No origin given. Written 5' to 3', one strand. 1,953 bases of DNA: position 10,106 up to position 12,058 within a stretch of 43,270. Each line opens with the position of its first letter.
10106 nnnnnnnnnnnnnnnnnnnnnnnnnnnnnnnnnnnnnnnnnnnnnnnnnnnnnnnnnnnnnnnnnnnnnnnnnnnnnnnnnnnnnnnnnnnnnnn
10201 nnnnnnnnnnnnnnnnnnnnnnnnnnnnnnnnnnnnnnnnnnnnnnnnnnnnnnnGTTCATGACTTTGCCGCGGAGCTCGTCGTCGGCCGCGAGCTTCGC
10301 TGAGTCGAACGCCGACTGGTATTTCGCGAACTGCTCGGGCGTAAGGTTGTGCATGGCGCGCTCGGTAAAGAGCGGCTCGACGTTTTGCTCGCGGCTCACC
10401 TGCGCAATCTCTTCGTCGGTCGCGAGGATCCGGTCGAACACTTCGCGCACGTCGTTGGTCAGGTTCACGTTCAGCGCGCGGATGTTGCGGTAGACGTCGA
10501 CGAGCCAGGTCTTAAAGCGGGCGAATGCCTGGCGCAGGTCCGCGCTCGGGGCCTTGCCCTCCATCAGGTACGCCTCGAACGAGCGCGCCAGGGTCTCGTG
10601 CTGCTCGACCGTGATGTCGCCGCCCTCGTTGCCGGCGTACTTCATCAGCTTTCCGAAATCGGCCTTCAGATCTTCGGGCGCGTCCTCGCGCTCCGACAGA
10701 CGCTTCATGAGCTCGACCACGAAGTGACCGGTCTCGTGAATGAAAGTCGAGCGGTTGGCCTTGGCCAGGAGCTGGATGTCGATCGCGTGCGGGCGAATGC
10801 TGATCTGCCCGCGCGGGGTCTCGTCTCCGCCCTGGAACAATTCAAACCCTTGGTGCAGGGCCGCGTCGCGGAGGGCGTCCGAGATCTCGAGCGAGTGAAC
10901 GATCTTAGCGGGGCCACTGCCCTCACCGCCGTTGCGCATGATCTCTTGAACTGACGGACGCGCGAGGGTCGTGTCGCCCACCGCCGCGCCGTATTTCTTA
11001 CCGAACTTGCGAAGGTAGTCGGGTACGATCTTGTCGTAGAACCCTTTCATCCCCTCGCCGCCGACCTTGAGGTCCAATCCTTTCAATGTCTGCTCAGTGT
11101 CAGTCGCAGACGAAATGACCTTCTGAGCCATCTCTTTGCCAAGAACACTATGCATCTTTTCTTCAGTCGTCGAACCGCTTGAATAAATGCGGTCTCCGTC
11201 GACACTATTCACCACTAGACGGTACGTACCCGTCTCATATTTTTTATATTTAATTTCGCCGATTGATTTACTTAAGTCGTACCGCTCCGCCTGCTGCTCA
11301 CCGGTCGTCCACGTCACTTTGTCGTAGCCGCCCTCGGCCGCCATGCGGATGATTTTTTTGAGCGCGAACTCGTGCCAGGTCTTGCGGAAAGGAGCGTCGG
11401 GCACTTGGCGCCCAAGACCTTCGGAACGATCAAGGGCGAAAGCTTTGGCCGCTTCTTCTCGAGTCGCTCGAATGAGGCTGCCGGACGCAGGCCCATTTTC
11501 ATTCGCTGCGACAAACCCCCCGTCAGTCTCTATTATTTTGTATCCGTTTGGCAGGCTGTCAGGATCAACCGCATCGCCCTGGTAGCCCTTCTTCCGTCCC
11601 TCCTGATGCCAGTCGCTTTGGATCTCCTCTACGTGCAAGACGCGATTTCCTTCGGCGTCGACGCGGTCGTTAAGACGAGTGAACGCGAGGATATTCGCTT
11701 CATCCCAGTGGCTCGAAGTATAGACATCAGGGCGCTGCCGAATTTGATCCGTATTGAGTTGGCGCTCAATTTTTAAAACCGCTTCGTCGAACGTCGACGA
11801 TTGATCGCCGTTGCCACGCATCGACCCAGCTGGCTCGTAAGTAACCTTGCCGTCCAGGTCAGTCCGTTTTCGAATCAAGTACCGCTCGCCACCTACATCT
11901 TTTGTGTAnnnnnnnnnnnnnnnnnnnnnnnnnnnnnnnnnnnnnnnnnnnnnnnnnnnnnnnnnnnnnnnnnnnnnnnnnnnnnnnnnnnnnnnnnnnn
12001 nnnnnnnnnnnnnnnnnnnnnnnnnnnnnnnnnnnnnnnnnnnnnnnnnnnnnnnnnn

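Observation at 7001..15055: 2684-aa ejection-protein-position giant with a zincin motif: a virion-delivered polyvalent effector?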

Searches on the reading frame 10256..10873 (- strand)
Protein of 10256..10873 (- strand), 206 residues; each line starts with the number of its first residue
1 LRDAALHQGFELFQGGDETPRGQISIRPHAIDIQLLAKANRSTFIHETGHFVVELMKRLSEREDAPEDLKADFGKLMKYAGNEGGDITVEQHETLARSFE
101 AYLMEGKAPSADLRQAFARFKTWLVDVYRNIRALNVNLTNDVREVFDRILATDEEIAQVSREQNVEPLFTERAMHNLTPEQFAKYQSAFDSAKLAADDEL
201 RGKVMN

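Call 47: search_solved_structures(query=A2, max_evalue=10, show_alignments=3)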
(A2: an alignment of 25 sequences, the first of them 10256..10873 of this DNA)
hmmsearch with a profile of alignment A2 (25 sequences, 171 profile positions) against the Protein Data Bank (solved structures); distinct sequences matched with E-value up to 10: 7.
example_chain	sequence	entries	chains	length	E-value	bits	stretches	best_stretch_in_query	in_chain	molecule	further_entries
6mdw_A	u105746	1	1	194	0.15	14.8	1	38-83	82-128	SprT-like domain-containing protein Spartan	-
6mdx_A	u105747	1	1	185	0.17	14.6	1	42-84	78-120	SprT-like domain-containing protein Spartan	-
6nvx_A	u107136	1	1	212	0.2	14.4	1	84-120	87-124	penicillin G acylase, alpha-subunit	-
8brt_A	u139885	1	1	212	0.21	14.3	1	84-120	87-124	Penicillin G acylase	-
8brq_A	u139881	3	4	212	0.21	14.3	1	84-120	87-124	Penicillin G acylase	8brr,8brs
7uv3_A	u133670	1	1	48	0.42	13.3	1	83-108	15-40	Vicilin Pis v 3.0101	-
2ypw_A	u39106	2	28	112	0.53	13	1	22-86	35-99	TRAO | TRAO PROTEIN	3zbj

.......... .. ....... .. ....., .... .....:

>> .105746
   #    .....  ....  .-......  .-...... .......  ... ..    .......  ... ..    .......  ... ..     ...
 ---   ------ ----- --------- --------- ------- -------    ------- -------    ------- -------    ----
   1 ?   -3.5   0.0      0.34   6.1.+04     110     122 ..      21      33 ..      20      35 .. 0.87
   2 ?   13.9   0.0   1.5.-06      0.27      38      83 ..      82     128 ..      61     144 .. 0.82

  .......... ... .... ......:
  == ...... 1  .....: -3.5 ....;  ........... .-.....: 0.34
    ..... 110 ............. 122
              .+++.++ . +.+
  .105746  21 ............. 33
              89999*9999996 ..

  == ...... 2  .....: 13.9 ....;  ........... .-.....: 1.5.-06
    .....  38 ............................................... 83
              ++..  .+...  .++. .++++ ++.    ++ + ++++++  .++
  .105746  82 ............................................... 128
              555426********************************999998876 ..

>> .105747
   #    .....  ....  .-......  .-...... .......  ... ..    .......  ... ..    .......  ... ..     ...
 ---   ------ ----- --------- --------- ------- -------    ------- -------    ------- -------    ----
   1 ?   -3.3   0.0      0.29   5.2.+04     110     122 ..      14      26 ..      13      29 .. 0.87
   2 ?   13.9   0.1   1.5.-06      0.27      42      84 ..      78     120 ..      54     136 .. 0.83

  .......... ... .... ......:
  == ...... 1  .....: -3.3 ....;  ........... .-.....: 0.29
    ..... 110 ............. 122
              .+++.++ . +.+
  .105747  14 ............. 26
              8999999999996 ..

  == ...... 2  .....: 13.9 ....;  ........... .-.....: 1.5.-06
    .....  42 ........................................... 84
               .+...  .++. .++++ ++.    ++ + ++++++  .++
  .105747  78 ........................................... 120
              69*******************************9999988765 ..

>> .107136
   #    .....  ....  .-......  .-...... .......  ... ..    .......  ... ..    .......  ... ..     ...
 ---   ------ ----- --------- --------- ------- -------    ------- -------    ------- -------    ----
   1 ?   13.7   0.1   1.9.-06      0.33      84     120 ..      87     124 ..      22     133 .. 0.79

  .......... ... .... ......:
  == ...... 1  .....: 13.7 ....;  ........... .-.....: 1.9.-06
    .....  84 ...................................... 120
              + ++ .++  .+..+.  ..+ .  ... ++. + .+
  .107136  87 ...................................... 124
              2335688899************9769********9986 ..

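Call 58: predict_structure(alignment_id=A2)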
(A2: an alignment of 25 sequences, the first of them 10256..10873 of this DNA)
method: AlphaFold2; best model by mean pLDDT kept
length: 206 residues; sequences in the alignment: 25
mean_pLDDT: 80.8   pTM: 0.64
mean pLDDT of the five models: 80.8, 76.7, 76.4, 76.3, 72.6
residues with pLDDT >= 90: 66; 70-90: 100; 50-70: 30; < 50: 10
segments of 3 or more residues with pLDDT < 50: 1-7
pLDDT, mean of each block of 10 residues (from residue 1): 46 68 84 85 89 92 95 96 92 94 90 91 86 80 75 64 56 73 84 82 72
secondary structure, 60 per line:
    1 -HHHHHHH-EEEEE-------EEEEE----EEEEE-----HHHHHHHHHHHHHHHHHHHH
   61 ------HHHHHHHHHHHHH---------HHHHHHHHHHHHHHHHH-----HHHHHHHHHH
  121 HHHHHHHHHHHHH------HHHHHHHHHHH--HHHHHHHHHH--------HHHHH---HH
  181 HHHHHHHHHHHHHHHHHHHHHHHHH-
elements in order: H2-8 E10-14 E22-26 E31-35 H41-60 H67-79 H89-105 H111-133 H140-150 H153-162 H171-175 H179-205

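Call 61: fold_search(model_id=the predicted structure, library=pdb)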
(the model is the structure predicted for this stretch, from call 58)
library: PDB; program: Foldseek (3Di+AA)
matches with E <= 10: 340; with E <= 0.001: 0
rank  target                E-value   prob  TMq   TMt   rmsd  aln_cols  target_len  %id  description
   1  9s9i_A                1.3e-01  0.15  0.16  0.18  17.7       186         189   12  S. islandicus CdvA (non-polymerising mutant) (released 2026-01-28)
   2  8r09_B                2.7e-01  0.21  0.23  0.05  12.8       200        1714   12  Cryo-EM structure of the cross-exon pre-B+5'ss+ATPgammaS complex (released 2024-05-22)
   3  5urm_B                2.7e-01  0.20  0.23  0.05  12.7       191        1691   12  Crystal structure of human BRR2 in complex with T-1206548 (released 2017-07-19)
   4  9ddl                  3.0e-01  0.14  0.18  0.18  16.0       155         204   10  Glutathione transferase sigma class from Taenia solium 1.3 (released 2025-06-11)
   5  7os1_B                4.5e-01  0.16  0.23  0.05  15.2       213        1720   14  Cryo-EM structure of Brr2 in complex with Fbp21 (released 2022-02-23)
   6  9e5c_2u               4.7e-01  0.14  0.18  0.11  16.5       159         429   12  Cryo-EM structure of 96 nm repeat of microtubule doublet from T. brucei flagellum (released 2025-03-12)
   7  8q7x_B                5.6e-01  0.15  0.23  0.05  12.7       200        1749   12  Structure of the recycling U5 snRNP bound to chaperone CD2BP2 (State 4) (released 2024-04-17)
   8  9fmd_B                5.9e-01  0.08  0.19  0.04  12.9       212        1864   12  Integrative model of the human post-catalytic spliceosome (P-complex) (released 2024-07-10)
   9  8i5w_A                5.9e-01  0.07  0.16  0.13  15.4       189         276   13  Crystal structure of the DHR-2 domain of DOCK10 in complex with Rac1 (released 2023-03-15)
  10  9r2o_B                5.9e-01  0.06  0.15  0.18  16.7       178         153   10  De novo designed N5 protein fold (released 2025-05-14)
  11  8fno_A                6.3e-01  0.08  0.17  0.14  17.4       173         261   11  Structure of E138K/G140A/Q148R HIV-1 intasome with Dolutegravir bound (released 2023-08-09)
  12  8h6k_5D               7.0e-01  0.15  0.24  0.05  13.5       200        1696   12  Cryo-EM structure of human exon-defined spliceosome in the mature B state. (released 2024-05-01)
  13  5urm_A                7.9e-01  0.12  0.23  0.05  12.6       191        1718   12  Crystal structure of human BRR2 in complex with T-1206548 (released 2017-07-19)
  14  5gan_B                8.3e-01  0.11  0.22  0.05  14.8       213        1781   15  The overall structure of the yeast spliceosomal U4/U6.U5 tri-snRNP at 3.7 Angstrom (released 2016-01-27)
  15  3cf6_E                8.3e-01  0.09  0.18  0.08  16.1       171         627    9  Structure of Epac2 in complex with cyclic-AMP and Rap (released 2008-07-29)
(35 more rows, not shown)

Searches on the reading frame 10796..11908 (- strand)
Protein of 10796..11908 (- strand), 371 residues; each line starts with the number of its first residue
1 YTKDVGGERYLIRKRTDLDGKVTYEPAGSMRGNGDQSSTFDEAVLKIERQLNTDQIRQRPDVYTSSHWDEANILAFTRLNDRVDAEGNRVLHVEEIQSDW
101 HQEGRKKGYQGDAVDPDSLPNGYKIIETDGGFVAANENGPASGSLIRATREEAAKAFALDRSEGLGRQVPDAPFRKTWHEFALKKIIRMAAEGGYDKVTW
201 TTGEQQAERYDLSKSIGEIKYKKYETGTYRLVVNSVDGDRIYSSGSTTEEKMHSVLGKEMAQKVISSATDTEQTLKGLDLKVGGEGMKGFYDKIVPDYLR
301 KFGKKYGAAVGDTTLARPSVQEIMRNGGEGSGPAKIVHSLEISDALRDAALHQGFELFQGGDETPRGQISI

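Call 17: search_protein_families(library=pfam, proteins=[window:10796-11908:-], max_evalue=10)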
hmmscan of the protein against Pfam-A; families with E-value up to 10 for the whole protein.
window:10796-11908:- (371 aa): 0 families

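Call 18: find_homologous_proteins(query=window:10796-11908:-, max_evalue=0.001)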
Query window:10796-11908:- (371 aa): 716 proteins with E <= 0.001 among 4977 candidates; the best 120 are listed.
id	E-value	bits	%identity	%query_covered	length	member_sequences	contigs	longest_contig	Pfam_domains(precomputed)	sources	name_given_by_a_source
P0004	1.6e-62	230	41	84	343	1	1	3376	-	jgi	jgi:hypothetical protein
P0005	3.9e-61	225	43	81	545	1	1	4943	-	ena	-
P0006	4.3e-60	222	41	80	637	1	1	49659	-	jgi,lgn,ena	jgi:hypothetical protein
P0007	1.4e-59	220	41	80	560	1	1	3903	-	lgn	-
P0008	2.1e-59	220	41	81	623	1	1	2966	-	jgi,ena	-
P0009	2.1e-59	220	41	81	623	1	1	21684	-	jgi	jgi:hypothetical protein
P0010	2.4e-59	219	40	86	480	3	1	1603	-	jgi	jgi:hypothetical protein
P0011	7.8e-59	218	38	82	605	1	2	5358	-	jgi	jgi:hypothetical protein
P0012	8.0e-59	218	42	81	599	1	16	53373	-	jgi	jgi:hypothetical protein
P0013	1.1e-58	217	39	96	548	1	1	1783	-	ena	-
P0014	2.1e-58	216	40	82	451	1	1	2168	-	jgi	jgi:hypothetical protein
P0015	2.5e-58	216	40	78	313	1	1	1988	-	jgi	jgi:hypothetical protein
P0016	3.0e-58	216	39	86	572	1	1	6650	-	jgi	jgi:hypothetical protein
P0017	3.3e-58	216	40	83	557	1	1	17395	-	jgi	jgi:hypothetical protein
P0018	5.5e-58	215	43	72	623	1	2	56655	-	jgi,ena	jgi:hypothetical protein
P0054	7.5e-55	205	38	80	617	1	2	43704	-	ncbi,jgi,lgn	jgi:hypothetical protein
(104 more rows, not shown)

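Call 20: find_encoding_contigs(protein=P0012, flank=10000, max_places=3)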
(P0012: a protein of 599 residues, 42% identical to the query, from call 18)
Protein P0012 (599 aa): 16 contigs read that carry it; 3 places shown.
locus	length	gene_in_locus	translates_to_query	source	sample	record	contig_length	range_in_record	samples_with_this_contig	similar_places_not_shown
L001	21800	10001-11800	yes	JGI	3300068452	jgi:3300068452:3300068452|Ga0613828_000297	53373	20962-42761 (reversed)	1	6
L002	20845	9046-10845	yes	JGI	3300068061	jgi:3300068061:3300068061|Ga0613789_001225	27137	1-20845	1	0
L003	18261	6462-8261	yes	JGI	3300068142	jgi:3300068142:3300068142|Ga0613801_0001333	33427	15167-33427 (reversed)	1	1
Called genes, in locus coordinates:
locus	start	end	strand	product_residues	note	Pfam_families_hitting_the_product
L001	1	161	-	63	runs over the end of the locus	-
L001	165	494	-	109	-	-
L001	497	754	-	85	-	-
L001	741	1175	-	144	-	PF04404:ERF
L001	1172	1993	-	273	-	-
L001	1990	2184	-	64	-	-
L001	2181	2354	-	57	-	-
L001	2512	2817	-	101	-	PF27050:Phage_P22_Y8K6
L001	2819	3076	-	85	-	PF27050:Phage_P22_Y8K6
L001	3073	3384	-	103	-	PF27050:Phage_P22_Y8K6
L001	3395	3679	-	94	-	-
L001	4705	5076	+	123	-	-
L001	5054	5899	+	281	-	PF07120:DUF1376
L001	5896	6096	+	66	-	-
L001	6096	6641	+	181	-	-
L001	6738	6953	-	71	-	-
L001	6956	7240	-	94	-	-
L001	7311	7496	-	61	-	-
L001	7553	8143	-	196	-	-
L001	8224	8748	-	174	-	-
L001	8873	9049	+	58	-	-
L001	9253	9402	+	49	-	-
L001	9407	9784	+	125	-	-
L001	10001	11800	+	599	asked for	-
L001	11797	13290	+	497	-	PF03237:Terminase_6N (weak), PF04466:Terminase_3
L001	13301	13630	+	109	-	-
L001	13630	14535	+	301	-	PF03102:NeuB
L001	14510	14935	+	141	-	PF07883:Cupin_2 (weak)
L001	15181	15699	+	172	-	PF02348:CTP_transf_3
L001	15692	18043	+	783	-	PF16510:P22_portal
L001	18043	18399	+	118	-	-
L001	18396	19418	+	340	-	-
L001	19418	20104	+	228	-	-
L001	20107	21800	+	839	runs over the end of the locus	-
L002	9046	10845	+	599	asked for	-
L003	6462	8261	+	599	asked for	-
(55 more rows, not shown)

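Call 78: find_encoding_contigs(protein=P0006, flank=7000, max_places=1)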
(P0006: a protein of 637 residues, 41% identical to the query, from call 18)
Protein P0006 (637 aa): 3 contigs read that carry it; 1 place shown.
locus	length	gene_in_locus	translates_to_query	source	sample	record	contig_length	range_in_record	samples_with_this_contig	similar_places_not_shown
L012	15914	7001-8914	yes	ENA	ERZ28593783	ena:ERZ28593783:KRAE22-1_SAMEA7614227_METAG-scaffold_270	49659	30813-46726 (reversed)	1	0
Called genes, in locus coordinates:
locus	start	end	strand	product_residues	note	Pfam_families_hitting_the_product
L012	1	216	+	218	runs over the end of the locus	-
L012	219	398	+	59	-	-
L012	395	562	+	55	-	-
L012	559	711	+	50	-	-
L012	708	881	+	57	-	-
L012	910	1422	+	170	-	PF20901:Sf6_terminase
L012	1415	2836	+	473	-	PF03237:Terminase_6N, PF17289:Terminase_6C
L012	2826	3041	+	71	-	-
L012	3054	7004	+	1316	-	-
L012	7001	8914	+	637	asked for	-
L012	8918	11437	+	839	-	-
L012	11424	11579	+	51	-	-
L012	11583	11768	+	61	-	-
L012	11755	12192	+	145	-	-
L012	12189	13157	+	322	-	-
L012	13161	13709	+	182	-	-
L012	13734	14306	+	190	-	-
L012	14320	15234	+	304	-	PF10124:Mu-like_gpT (faint), PF25209:Phage_capsid_4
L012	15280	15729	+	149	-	-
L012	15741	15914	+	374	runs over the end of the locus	-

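Call 79: find_encoding_contigs(protein=P0018, flank=7000, max_places=1)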
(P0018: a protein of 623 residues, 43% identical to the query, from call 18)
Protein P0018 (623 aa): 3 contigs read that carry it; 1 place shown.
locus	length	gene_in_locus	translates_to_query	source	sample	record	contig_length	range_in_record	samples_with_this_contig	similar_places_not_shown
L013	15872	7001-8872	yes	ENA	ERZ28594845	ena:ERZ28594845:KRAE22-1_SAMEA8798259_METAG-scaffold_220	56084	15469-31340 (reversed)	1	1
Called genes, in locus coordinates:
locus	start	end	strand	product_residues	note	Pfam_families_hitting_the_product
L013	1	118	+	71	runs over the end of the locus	-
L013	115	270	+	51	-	-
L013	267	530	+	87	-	-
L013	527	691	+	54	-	-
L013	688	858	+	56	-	-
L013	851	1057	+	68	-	-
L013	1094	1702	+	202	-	PF20901:Sf6_terminase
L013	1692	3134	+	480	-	PF03237:Terminase_6N, PF17289:Terminase_6C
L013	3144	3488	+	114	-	-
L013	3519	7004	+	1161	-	-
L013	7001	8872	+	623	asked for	-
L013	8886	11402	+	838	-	-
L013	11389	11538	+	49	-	-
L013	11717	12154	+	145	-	PF00166:Cpn10 (faint)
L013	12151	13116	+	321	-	-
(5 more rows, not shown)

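Call 80: find_encoding_contigs(protein=P0054, flank=7000, max_places=1)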
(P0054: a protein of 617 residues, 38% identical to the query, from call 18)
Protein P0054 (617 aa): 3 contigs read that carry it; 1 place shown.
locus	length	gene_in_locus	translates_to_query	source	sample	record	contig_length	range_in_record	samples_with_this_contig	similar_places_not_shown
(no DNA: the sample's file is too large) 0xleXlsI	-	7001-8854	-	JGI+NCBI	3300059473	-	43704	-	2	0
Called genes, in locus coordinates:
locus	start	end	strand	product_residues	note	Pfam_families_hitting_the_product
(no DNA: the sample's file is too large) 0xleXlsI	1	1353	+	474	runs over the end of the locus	PF03237:Terminase_6N, PF17289:Terminase_6C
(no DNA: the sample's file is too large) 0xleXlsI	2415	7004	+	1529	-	-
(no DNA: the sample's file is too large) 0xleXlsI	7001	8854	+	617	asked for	-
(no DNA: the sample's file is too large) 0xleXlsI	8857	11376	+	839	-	-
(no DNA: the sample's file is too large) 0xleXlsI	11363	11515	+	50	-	-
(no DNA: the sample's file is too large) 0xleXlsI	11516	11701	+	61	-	-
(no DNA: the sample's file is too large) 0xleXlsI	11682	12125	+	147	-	PF00166:Cpn10 (weak)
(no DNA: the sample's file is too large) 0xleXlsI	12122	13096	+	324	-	-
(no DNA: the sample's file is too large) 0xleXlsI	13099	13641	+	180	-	-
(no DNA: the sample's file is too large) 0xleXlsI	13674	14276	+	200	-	-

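Call 96: search_protein_families(library=phrogs, proteins=[L012:3054-7004:+, L012:8918-11437:+, L012:7001-8914:+, L001:9407-9784:+], max_evalue=0.001)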
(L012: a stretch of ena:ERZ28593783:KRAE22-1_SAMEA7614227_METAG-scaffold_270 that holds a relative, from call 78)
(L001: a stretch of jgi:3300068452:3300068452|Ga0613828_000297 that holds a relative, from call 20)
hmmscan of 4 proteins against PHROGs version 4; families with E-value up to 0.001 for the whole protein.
L012:3054-7004:+ (1316 aa): 0 families

L012:8918-11437:+ (839 aa): 1 family
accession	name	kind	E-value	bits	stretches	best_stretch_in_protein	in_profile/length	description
phrog_1216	-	head and packaging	3.5e-20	73.1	1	172-621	178-614/714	portal protein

L012:7001-8914:+ (637 aa): 1 family
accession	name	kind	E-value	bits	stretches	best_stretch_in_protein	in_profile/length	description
phrog_7348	-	lysis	1.3e-12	46.5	1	235-512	1806-2079/2564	endolysin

L001:9407-9784:+ (125 aa): 0 families
